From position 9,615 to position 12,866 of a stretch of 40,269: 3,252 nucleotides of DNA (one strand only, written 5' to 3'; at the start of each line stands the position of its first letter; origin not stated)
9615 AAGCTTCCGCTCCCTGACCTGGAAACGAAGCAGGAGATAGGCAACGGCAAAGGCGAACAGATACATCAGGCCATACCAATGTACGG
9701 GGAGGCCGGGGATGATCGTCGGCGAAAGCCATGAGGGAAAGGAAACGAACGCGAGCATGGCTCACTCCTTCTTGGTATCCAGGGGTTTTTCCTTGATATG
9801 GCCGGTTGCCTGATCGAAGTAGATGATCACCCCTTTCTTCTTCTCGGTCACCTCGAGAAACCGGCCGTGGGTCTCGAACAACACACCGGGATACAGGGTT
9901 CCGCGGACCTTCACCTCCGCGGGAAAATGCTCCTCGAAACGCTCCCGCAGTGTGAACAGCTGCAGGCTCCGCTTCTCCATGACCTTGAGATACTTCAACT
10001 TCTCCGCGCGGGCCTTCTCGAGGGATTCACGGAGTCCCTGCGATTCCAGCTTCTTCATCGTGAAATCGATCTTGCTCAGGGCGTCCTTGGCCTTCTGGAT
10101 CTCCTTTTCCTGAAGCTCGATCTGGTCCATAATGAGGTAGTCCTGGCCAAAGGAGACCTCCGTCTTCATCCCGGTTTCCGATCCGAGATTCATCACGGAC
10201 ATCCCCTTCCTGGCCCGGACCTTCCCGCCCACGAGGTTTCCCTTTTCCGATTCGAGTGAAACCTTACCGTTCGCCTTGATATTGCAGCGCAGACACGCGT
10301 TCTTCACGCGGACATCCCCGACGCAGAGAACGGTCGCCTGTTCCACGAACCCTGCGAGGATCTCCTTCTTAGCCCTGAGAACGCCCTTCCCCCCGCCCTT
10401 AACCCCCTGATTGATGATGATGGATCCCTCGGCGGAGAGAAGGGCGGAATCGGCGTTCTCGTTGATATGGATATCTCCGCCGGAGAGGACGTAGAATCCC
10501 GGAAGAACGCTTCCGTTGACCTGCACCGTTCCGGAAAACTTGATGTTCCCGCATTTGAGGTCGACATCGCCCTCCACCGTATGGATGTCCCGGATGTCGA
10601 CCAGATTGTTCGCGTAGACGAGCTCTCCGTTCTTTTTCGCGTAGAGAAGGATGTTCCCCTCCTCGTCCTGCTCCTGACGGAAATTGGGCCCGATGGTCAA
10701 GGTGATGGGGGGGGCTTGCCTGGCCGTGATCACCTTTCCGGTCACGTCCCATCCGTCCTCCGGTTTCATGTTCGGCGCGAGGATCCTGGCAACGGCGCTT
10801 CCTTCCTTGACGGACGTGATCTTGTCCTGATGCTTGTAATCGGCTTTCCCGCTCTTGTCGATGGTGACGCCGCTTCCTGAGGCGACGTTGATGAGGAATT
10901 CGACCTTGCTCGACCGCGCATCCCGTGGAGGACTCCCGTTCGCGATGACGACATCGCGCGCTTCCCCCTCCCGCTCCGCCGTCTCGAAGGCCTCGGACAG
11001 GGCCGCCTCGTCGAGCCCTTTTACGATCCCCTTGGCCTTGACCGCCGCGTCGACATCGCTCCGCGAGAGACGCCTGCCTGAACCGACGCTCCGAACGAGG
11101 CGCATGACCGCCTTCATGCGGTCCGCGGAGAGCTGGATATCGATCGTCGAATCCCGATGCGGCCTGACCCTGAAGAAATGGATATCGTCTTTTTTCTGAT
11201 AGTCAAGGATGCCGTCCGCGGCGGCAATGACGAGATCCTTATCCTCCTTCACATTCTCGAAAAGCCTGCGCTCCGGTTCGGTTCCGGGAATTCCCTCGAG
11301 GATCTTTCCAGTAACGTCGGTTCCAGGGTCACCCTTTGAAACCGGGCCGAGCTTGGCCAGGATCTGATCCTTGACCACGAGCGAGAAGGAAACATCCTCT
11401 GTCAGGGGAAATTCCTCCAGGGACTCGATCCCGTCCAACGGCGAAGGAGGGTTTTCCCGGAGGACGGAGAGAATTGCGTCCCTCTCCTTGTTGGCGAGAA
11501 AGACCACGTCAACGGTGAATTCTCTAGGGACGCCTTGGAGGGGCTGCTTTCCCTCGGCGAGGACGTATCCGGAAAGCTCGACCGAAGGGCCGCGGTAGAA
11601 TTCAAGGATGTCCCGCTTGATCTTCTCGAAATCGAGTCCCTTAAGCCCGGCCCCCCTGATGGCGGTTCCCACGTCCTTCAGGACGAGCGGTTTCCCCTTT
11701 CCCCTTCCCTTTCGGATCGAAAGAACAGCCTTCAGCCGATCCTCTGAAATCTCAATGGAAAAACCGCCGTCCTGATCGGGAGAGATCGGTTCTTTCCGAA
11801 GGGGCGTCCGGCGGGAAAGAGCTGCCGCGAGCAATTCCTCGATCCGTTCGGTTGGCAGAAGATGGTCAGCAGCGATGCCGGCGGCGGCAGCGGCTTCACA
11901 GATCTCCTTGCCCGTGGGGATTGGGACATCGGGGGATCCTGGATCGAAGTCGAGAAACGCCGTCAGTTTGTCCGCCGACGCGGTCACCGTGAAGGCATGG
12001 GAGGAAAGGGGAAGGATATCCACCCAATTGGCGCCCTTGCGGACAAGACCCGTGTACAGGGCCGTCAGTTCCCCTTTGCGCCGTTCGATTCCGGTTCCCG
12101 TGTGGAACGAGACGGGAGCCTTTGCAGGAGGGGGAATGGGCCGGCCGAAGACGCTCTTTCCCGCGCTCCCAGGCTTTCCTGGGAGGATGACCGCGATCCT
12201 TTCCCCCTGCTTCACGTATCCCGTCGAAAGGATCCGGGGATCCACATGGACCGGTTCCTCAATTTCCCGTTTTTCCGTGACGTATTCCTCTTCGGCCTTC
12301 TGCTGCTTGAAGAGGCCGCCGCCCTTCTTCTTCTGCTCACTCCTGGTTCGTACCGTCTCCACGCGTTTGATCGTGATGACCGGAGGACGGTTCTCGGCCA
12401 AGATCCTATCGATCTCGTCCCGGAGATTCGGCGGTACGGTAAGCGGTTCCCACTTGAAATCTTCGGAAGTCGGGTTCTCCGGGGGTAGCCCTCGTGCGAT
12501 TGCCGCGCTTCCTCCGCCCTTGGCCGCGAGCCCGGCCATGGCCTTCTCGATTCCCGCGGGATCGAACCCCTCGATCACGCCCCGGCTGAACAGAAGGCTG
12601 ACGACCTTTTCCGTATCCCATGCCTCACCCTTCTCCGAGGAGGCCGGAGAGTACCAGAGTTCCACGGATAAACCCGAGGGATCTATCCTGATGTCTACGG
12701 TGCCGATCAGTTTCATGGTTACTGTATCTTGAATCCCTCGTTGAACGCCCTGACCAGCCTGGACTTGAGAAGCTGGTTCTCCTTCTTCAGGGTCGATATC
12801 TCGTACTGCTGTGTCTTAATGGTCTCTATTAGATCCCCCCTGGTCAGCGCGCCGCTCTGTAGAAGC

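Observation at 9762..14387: MinD/ParA-type ATPase tightly coupled to a giant FapA (DUF342) beta-solenoid protein and a small 4-TM protein: candidate MinCD-like positioning module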

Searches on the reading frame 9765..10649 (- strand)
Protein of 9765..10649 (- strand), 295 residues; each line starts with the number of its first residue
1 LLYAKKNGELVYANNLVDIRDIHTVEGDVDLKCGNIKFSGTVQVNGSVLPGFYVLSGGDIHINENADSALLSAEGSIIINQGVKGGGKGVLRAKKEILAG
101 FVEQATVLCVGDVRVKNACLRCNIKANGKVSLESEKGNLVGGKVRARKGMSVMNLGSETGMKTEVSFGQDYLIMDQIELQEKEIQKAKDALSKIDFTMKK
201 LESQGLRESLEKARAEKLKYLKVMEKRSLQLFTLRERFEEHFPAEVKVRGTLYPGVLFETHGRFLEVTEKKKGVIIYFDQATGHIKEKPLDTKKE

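Call 28: find_homologous_proteins(query=window:9765-10649:-, max_evalue=0.001)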
Query window:9765-10649:- (295 aa): 50 proteins with E <= 0.001 among 1537 candidates.
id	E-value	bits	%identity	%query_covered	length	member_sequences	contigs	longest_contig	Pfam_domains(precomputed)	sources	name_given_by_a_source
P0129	1.5e-96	341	61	86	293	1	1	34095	PF03961.20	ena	-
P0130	5.7e-96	339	54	98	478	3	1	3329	PF20250.4,PF03961.20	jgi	jgi:uncharacterized protein (DUF342 family)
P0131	8.4e-95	335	55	96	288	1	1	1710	PF03961.20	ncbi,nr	ncbi:MAG: DUF342 domain-containing protein, partial [Spirochaetales bacterium]|nr:DUF342 domain-cont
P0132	6.3e-93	329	52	97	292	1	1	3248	PF03961.20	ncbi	ncbi:MAG: FapA family protein, partial [Alkalispirochaeta sp.]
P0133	3.7e-92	327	55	97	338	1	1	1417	PF20250.4,PF03961.20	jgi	jgi:uncharacterized protein (DUF342 family)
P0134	1.7e-91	324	52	99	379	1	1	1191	PF20250.4,PF03961.20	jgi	jgi:hypothetical protein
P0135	3.0e-91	324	52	97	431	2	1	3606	PF20250.4,PF03961.20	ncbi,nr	ncbi:MAG TPA: FapA family protein, partial [Alkalispirochaeta sp.]|nr:FapA family protein [Alkalispi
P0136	4.8e-91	323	53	97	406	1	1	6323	PF20250.4,PF03961.20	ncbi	ncbi:MAG: DUF342 domain-containing protein, partial [Alkalispirochaeta sp.]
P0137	9.9e-89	315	72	67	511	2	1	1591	PF20250.4,PF03961.20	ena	-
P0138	1.0e-86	309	49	98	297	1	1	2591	PF03961.20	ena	-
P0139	2.5e-86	307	49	97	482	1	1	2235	PF20250.4,PF03961.20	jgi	jgi:uncharacterized protein (DUF342 family)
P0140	4.3e-86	307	49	98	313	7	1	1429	PF03961.20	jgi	jgi:uncharacterized protein (DUF342 family)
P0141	1.0e-85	305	49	98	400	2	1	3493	PF20250.4,PF03961.20,PF00232.25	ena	-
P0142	1.1e-84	302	49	97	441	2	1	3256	PF20250.4,PF03961.20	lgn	-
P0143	8.9e-83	296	48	98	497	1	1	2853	PF20250.4,PF03961.20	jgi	jgi:hypothetical protein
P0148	8.7e-77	276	45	95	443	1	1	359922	PF20250.4,PF03961.20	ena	-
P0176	2.3e-26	111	31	96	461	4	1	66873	PF20250.4,PF03961.20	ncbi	-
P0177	3.5e-24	104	29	96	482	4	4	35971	PF20250.4,PF03961.20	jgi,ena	-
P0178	4.2e-18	84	25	96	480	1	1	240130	PF20250.4,PF03961.20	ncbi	-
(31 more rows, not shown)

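Call 35: find_encoding_contigs(protein=P0148, flank=8000, max_places=1)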
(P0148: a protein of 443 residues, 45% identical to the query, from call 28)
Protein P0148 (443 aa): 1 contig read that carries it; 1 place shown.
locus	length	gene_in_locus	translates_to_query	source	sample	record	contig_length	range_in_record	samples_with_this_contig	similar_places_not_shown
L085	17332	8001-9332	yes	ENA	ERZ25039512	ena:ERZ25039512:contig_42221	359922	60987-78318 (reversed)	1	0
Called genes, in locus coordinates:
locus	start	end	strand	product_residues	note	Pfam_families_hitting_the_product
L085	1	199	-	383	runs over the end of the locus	PF13506:Glyco_transf_21, PF13641:Glyco_tranf_2_3, PF00535:Glycos_transf_2, PF10111:Glyco_tranf_2_2 (weak)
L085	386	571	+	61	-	-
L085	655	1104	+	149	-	PF04186:FxsA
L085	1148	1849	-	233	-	PF03808:Glyco_tran_WecG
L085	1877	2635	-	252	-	PF20260:PUA_4, PF04452:Methyltrans_RNA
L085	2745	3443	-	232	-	PF03572:Peptidase_S41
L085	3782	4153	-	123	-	-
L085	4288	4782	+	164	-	-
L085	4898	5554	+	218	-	PF07610:DUF1573, PF22544:HYDIN_VesB_CFA65-like_Ig (weak)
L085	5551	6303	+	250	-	-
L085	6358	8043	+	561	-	PF20250:FapA_N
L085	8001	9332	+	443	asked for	PF20250:FapA_N, PF03961:FapA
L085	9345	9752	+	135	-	PF01790:LGT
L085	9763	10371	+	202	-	PF01790:LGT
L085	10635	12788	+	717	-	PF00266:Aminotran_5, PF01592:NifU_N, PF04324:Fer2_BFD, PF01106:NifU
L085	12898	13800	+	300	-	PF00196:GerE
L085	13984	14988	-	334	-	PF01208:URO-D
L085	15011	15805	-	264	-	PF01022:HTH_5 (faint), PF01047:MarR (weak), PF08220:HTH_DeoR, PF08279:HTH_11 (weak), PF13412:HTH_24 (weak), PF25213:HVO_A0261_N (weak), PF00392:GntR (weak), PF00455:DeoRC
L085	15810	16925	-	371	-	PF01408:GFO_IDH_MocA, PF03447:NAD_binding_3, PF22725:GFO_IDH_MocA_C3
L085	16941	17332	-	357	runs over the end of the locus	PF01408:GFO_IDH_MocA, PF22725:GFO_IDH_MocA_C3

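Call 36: find_encoding_contigs(protein=P0176, flank=8000, max_places=1)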
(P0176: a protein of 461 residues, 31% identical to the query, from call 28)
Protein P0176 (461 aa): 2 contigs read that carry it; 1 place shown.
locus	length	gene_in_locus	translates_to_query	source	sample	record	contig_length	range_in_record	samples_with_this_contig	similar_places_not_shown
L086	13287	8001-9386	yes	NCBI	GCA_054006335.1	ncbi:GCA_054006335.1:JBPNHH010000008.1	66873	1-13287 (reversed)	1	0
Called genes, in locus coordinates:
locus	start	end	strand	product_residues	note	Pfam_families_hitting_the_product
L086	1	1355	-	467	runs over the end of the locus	PF12911:OppC_N, PF00528:BPD_transp_1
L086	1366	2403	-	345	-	PF19300:BPD_transp_1_N (weak), PF00528:BPD_transp_1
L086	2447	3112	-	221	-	PF13230:GATase_4 (weak)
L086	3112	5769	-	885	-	PF22638:FlgK_D1, PF07196:Flagellin_IN (faint), PF06429:Flg_bbr_C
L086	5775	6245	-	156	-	PF02623:FliW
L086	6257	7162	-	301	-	PF00669:Flagellin_N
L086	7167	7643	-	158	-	PF05130:FlgN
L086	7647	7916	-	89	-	PF04316:FlgM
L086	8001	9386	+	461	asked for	PF20250:FapA_N, PF03961:FapA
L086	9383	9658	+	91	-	-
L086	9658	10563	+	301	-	PF04055:Radical_SAM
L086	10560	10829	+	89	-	PF00708:Acylphosphatase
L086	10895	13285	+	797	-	?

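Call 37: find_encoding_contigs(protein=P0178, flank=8000, max_places=1)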
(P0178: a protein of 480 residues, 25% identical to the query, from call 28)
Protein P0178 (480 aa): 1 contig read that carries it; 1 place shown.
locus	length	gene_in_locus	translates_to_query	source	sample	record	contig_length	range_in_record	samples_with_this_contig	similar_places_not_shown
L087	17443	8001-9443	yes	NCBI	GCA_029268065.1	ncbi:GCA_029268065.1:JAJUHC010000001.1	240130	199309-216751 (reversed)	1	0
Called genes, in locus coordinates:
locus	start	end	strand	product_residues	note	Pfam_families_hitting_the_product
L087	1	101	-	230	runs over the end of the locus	PF04055:Radical_SAM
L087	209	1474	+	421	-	-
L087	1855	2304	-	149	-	PF02681:DUF212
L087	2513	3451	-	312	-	PF12146:Hydrolase_4, PF00561:Abhydrolase_1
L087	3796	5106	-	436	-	-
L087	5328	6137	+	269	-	PF00198:2-oxoacid_dh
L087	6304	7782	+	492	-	PF00890:FAD_binding_2 (faint), PF12831:FAD_oxidored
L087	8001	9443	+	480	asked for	PF20250:FapA_N, PF03961:FapA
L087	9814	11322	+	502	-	PF00501:AMP-binding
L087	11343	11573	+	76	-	PF00550:PP-binding (weak)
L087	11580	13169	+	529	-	PF03062:MBOAT (weak)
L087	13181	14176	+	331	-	-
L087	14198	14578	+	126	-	PF01042:Ribonuc_L-PSP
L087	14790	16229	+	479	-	PF01276:OKR_DC_1, PF01053:Cys_Met_Meta_PP (weak), PF00155:Aminotran_1_2 (weak), PF01041:DegT_DnrJ_EryC1 (weak), PF03711:OKR_DC_1_C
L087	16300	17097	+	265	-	PF00696:AA_kinase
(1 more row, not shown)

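Call 38: find_encoding_contigs(protein=P0177, flank=8000, max_places=2)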
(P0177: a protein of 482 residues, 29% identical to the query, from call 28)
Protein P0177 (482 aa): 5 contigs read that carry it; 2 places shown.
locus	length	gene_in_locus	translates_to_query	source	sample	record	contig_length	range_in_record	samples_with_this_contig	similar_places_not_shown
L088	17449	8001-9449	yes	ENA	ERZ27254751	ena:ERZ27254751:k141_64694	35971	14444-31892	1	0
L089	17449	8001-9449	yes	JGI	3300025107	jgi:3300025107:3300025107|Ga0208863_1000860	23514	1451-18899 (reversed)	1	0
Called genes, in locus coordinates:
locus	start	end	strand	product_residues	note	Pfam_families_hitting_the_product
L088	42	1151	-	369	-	PF12801:Fer4_5 (weak), PF00037:Fer4 (faint), PF12838:Fer4_7 (faint), PF13237:Fer4_10 (weak), PF13187:Fer4_9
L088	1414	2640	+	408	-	PF09837:DUF2064, PF00535:Glycos_transf_2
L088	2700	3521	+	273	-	PF01048:PNP_UDP_1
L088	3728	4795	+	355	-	PF04055:Radical_SAM, PF12345:DUF3641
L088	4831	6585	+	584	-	PF13414:TPR_11, PF13424:TPR_12 (weak), PF13432:TPR_16, PF14559:TPR_19, PF00515:TPR_1, PF07719:TPR_2, PF13414:TPR_11, PF13414:TPR_11, +12 more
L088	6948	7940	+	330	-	PF07885:Ion_trans_2, PF02254:TrkA_N, PF02080:TrkA_C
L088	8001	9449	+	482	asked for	PF20250:FapA_N, PF03961:FapA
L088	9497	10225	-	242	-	PF03740:PdxJ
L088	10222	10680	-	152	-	PF02130:YbeY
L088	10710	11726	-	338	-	PF01695:IstB_IS21 (weak), PF02562:PhoH, PF13245:AAA_19 (weak), PF13604:AAA_30 (weak)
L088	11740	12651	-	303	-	PF13462:Thioredoxin_4, PF01323:DSBA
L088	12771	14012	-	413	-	PF12838:Fer4_7 (weak), PF13183:Fer4_8, PF13187:Fer4_9 (weak), PF13484:Fer4_16 (weak), PF13534:Fer4_17, PF02754:CCG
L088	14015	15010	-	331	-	PF03462:PCRF, PF00472:RF-1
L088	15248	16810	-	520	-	PF20154:LNT_N, PF00795:CN_hydrolase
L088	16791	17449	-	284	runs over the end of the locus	PF00571:CBS, PF03471:CorC_HlyC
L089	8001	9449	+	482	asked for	PF20250:FapA_N, PF03961:FapA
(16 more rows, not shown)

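Call 64: search_protein_families(library=pfam, proteins=[L085:4288-4782:+, L085:4898-5554:+, L085:5551-6303:+], max_evalue=1)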
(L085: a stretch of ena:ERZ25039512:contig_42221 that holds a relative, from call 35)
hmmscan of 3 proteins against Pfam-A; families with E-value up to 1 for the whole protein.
L085:4288-4782:+ (164 aa): 1 family
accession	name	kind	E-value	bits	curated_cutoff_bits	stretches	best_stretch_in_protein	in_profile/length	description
PF00124.24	Photo_RC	-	0.063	12.9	27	1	7-32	60-85/260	Photosynthetic reaction centre protein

L085:4898-5554:+ (218 aa): 4 families
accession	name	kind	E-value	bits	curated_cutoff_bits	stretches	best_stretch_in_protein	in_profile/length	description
PF07610.17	DUF1573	-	3.4e-07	30.6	26.1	1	2-86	13-97/98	Protein of unknown function (DUF1573)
PF22544.2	HYDIN_VesB_CFA65-like_Ig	-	8e-07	29.7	25.5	1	4-85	17-99/100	HYDIN/CFA65/VesB-like, Ig-like domain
PF22067.2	Cep192_D3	-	0.0026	18.3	27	1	5-77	16-90/99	Cep192 domain 3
PF05768.20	Glrx-like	-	0.18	12.6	26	1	121-160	5-41/77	Glutaredoxin-like domain (DUF836)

L085:5551-6303:+ (250 aa): 1 family
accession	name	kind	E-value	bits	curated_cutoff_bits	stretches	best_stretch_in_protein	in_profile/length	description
PF13779.11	DUF4175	-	0.48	8.8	27.3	1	70-149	22-104/825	Domain of unknown function (DUF4175)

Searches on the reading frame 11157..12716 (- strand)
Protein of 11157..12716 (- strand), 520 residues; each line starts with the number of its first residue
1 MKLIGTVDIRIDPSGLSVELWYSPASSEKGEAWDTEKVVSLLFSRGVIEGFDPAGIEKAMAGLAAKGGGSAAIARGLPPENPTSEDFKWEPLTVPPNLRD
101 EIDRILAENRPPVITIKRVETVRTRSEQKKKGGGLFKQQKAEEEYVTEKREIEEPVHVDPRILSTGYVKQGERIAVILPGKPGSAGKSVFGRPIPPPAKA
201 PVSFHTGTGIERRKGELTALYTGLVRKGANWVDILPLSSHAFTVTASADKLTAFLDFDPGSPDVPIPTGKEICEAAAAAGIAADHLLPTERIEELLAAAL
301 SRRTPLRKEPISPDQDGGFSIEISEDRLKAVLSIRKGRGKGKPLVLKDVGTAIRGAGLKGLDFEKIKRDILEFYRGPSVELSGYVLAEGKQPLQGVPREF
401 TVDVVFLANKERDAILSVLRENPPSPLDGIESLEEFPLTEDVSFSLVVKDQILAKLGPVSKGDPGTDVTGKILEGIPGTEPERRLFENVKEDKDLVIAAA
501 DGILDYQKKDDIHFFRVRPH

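Call 51: search_protein_families(library=pfam, proteins=[window:11157-12716:-], max_evalue=10)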
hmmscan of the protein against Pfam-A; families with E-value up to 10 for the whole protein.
window:11157-12716:- (520 aa): 1 family
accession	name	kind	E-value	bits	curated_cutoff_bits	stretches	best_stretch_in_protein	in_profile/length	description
PF20250.3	FapA_N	-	7.2e-39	133.4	27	4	443-508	109-177/178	Flagellar Assembly Protein A N-terminal region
